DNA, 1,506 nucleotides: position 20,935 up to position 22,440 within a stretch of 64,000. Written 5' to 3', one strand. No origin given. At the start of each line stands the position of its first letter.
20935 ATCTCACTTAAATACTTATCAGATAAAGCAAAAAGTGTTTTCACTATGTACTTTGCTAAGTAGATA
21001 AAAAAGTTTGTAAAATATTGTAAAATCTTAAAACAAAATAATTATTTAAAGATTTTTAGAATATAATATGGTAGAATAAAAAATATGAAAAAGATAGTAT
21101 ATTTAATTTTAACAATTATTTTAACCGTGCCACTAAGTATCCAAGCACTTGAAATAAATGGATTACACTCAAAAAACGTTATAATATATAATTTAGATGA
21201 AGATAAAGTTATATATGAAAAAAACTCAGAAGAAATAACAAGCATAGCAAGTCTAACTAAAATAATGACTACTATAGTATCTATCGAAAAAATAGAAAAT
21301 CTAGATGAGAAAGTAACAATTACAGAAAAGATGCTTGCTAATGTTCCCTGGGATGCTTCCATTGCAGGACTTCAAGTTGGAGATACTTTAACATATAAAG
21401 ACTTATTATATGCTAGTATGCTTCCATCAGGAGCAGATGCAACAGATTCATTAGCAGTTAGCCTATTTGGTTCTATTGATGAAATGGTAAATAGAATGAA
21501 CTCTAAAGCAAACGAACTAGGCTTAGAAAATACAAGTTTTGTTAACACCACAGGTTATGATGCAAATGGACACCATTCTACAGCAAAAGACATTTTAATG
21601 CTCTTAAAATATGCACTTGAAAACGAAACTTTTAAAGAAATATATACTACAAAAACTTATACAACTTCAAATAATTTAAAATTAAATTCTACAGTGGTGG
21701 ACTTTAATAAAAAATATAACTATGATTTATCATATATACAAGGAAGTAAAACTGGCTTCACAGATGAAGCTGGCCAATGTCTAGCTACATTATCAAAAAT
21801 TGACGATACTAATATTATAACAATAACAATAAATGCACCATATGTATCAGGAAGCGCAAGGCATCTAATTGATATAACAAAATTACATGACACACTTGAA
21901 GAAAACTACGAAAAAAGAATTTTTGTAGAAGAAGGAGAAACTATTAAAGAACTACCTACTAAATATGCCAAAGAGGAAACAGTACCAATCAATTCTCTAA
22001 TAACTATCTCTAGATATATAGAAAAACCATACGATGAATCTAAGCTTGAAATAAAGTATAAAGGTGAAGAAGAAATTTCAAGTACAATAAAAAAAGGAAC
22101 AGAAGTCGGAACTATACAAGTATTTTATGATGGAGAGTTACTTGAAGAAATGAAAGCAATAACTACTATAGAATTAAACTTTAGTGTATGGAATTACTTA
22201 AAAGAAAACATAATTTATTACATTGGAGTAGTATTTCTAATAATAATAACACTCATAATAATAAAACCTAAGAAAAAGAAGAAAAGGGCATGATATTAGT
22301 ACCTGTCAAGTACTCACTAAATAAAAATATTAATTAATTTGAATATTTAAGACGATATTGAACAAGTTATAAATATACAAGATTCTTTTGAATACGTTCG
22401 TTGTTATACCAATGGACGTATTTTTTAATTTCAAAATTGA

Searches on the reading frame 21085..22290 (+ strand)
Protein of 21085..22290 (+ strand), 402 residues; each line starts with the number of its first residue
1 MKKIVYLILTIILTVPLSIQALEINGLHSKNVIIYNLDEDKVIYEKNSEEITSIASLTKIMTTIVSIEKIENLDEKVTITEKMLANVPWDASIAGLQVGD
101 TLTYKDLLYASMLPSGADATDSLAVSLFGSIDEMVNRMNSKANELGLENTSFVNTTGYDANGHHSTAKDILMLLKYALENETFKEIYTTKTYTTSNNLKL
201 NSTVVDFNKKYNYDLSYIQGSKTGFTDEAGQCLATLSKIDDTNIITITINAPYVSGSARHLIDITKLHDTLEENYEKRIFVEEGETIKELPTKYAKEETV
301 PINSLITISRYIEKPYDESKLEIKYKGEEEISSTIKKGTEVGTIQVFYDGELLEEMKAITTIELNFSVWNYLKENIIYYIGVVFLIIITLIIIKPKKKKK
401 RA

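Call 46: search_protein_families(library=pfam, proteins=[window:21085-22290:+], max_evalue=0.001)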
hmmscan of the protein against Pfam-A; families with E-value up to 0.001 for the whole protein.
window:21085-22290:+ (402 aa): 2 families
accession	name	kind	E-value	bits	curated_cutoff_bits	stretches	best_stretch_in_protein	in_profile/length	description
PF00768.25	Peptidase_S11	-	1.3e-46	159.5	27.6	1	26-252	9-238/239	D-alanyl-D-alanine carboxypeptidase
PF07943.18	PBP5_C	-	2.2e-08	34.6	21.2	1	275-360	1-85/91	Penicillin-binding protein 5, C-terminal domain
